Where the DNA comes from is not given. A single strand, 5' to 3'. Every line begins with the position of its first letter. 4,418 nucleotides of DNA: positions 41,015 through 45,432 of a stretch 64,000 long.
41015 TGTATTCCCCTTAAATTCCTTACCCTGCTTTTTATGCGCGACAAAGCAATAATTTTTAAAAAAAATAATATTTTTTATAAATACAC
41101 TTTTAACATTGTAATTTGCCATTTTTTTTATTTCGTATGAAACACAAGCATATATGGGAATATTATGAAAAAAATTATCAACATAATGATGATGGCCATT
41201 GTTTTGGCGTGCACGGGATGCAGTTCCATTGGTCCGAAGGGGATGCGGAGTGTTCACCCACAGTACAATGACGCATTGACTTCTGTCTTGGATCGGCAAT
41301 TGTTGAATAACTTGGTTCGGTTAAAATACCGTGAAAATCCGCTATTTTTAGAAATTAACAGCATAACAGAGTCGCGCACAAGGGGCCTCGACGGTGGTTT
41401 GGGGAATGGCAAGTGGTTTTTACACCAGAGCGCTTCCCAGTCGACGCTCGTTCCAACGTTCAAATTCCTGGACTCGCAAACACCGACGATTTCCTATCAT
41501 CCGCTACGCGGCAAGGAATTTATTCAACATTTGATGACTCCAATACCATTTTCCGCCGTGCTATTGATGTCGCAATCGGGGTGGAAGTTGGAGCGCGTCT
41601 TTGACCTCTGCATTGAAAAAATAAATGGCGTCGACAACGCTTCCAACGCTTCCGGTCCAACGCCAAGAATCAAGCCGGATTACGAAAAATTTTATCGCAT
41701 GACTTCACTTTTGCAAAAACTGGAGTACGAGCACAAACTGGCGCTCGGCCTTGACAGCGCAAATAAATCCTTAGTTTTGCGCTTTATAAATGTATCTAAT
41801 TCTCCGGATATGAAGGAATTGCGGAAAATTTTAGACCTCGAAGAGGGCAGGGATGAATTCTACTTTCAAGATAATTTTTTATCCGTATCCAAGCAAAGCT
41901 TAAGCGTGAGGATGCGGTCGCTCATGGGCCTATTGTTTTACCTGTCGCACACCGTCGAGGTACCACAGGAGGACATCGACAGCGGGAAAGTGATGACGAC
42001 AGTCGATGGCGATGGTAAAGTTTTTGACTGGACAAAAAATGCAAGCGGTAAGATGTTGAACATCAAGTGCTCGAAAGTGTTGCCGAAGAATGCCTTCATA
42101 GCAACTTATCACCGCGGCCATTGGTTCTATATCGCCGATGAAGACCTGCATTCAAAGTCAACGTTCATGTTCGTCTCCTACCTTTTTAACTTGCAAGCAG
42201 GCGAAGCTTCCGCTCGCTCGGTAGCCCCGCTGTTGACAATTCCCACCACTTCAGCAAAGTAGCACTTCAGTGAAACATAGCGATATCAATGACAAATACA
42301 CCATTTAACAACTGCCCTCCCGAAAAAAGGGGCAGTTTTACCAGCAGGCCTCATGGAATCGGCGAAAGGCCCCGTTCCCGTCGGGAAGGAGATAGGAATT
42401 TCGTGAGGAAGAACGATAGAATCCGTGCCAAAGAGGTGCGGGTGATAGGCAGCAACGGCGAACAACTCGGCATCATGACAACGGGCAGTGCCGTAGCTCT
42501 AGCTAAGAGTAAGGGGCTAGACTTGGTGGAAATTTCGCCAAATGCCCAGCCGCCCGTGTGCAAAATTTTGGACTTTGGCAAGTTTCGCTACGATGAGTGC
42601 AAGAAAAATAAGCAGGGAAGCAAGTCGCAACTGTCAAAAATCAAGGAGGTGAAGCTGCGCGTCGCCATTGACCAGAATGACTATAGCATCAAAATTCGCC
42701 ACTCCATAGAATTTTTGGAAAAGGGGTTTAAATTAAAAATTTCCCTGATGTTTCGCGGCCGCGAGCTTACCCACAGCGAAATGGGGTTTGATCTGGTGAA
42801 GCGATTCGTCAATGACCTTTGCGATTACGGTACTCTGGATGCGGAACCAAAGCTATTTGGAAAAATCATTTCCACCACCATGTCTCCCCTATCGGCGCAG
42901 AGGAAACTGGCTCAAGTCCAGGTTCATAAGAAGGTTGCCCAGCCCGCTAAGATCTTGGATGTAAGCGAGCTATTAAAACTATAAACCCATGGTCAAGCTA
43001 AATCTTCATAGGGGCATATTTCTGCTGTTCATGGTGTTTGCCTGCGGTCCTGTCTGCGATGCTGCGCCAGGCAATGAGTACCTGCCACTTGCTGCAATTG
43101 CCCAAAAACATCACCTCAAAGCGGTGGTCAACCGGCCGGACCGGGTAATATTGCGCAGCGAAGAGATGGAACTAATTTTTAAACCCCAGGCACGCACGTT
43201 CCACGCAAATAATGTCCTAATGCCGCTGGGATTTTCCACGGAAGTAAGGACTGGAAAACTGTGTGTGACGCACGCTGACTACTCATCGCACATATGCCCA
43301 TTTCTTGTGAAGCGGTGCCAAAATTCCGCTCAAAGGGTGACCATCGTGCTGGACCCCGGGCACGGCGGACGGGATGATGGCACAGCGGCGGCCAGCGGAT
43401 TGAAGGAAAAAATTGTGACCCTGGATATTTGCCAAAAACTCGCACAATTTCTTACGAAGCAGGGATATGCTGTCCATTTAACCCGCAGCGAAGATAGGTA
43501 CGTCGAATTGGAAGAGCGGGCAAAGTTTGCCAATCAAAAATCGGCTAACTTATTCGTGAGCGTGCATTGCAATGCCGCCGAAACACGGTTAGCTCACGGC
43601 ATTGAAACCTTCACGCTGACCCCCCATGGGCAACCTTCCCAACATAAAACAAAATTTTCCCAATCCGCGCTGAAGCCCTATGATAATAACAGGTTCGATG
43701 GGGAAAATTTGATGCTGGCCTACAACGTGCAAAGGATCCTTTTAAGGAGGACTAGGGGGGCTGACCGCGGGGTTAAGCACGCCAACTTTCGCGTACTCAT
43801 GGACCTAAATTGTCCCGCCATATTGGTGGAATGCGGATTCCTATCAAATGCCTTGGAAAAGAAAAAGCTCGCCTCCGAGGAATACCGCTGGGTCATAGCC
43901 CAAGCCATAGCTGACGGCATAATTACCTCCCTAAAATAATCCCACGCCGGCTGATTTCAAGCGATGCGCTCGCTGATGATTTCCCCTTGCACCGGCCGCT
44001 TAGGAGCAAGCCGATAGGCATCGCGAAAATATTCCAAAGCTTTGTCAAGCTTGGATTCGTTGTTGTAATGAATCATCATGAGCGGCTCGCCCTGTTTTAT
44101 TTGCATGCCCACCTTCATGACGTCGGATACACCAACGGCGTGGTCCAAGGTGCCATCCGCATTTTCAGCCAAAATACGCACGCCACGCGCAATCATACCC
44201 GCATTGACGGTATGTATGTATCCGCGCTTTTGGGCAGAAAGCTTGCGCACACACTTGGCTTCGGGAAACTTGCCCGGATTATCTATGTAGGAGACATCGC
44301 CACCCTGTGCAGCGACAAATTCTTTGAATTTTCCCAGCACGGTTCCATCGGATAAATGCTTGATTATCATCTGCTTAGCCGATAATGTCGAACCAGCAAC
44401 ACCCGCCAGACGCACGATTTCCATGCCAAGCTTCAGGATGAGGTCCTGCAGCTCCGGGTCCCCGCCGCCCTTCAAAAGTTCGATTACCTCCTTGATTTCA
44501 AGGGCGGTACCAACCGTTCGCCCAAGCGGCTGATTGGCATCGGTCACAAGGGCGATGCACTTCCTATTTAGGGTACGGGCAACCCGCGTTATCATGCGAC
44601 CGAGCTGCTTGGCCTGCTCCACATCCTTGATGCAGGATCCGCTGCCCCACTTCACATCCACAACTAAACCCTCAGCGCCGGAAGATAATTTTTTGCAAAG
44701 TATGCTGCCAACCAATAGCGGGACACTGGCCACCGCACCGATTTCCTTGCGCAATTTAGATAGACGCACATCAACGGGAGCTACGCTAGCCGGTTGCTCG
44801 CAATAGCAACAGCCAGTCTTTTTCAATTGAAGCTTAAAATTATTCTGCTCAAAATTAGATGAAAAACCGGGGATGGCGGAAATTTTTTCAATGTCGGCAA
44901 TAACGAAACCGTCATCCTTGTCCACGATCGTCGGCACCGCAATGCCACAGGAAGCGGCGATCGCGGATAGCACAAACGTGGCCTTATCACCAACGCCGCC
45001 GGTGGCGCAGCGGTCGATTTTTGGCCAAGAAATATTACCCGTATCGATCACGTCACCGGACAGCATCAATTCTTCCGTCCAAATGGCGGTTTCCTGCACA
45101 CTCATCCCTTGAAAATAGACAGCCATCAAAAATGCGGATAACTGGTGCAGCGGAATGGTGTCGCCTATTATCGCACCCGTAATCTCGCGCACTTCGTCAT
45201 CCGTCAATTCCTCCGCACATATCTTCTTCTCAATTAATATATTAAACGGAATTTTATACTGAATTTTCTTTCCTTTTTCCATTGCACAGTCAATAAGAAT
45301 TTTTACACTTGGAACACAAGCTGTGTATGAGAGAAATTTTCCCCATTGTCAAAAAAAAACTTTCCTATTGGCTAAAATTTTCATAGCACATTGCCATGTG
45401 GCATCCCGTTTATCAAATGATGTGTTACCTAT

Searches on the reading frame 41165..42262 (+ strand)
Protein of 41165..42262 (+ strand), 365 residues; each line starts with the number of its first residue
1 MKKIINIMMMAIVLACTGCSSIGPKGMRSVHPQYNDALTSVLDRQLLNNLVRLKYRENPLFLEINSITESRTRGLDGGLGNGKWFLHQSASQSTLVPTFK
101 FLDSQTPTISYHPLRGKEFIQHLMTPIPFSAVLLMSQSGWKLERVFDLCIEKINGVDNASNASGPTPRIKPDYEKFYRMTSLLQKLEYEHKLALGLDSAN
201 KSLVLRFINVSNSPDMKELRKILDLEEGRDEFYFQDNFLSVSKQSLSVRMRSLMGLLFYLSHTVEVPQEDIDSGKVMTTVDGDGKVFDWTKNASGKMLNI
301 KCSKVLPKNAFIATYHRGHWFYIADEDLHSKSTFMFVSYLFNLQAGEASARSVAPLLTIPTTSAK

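Call 31: search_protein_families(library=pfam, proteins=[window:41165-42262:+], max_evalue=0.001)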
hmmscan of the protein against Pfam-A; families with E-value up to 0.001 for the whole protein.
window:41165-42262:+ (365 aa): 0 families

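Call 65: list_cluster_members(proteins=[window:41165-42259:+, window:49344-52127:-, window:49344-52070:-, window:46432-47751:-, window:46432-47712:-, window:11950-13362:+, window:45396-46028:+, window:43960-45282:-])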
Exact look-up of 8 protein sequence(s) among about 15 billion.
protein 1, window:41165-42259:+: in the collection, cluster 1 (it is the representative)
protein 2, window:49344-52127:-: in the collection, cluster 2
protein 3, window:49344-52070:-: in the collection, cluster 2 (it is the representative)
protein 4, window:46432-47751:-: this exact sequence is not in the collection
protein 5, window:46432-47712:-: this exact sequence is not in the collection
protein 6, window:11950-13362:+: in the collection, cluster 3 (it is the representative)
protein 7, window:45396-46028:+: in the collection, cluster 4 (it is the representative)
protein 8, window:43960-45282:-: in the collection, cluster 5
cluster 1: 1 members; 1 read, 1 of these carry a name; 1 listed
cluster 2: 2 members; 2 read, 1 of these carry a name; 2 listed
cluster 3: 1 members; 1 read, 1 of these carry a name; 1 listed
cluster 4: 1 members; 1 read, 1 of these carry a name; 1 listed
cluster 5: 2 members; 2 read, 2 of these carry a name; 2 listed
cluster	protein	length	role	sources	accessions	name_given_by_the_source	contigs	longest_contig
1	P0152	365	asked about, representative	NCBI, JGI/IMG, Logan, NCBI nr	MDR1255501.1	MAG: hypothetical protein LBJ94_01045 [Puniceicoccales bacterium] | hypothetical protein | hypothetical protein [Puniceicoccales bacterium]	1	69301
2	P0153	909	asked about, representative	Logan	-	-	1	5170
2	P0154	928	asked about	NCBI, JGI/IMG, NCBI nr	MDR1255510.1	MAG: hypothetical protein LBJ94_01090 [Puniceicoccales bacterium] | hypothetical protein | hypothetical protein [Puniceicoccales bacterium]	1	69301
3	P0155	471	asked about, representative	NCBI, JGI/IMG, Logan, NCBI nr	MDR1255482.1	MAG: hypothetical protein LBJ94_00950 [Puniceicoccales bacterium] | hypothetical protein | hypothetical protein [Puniceicoccales bacterium]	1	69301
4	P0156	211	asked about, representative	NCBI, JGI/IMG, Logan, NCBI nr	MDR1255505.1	MAG: 1-acyl-sn-glycerol-3-phosphate acyltransferase [Puniceicoccales bacterium] | 1-acyl-sn-glycerol-3-phosphate acyltransferase | 1-acyl-sn-glycerol-3-phosphate acyltransferase [Puniceicoccales bacterium]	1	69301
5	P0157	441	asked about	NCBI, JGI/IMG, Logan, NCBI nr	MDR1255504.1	MAG: thymidine phosphorylase [Puniceicoccales bacterium] | pyrimidine-nucleoside phosphorylase | thymidine phosphorylase [Puniceicoccales bacterium]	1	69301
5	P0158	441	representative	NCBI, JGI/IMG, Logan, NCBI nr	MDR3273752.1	MAG: thymidine phosphorylase [Puniceicoccales bacterium] | pyrimidine-nucleoside phosphorylase | thymidine phosphorylase [Puniceicoccales bacterium]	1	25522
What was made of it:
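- NCBI accession arithmetic shows four annotated CDSs in the 3.3-kb interval that contains it (call 65).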

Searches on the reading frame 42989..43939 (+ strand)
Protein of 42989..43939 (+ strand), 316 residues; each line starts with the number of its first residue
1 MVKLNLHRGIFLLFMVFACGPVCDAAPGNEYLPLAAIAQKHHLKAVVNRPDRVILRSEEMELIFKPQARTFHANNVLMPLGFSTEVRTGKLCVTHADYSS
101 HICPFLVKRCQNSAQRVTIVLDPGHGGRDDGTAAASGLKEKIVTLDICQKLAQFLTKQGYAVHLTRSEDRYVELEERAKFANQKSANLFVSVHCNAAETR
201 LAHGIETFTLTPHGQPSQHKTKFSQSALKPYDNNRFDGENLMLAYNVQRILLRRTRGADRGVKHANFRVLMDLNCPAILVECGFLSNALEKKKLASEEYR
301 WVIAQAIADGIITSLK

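Call 6: search_protein_families(library=pfam, proteins=[window:42989-43939:+], max_evalue=0.01)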
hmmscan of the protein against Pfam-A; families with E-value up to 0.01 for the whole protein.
window:42989-43939:+ (316 aa): 1 family
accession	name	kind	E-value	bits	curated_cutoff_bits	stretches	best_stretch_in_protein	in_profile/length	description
PF01520.23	Amidase_3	-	9e-51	172.8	27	1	119-312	1-173/174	N-acetylmuramoyl-L-alanine amidase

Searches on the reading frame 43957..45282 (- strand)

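Call 6: search_protein_families(library=pfam, proteins=[window:43957-45282:-], max_evalue=0.01)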
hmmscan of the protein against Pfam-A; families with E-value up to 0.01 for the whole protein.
window:43957-45282:- (441 aa): 3 families
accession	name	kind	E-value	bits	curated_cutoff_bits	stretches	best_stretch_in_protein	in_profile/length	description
PF00591.27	Glycos_transf_3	-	3.1e-14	53.6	27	1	88-314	4-251/253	Glycosyl transferase family, a/b domain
PF02885.22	Glycos_trans_3N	-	7.7e-13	48.4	26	1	16-73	3-60/63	Glycosyl transferase family, helical bundle domain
PF07831.19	PYNP_C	-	2.3e-10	40.4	27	1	373-425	22-74/75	Pyrimidine nucleoside phosphorylase C-terminal domain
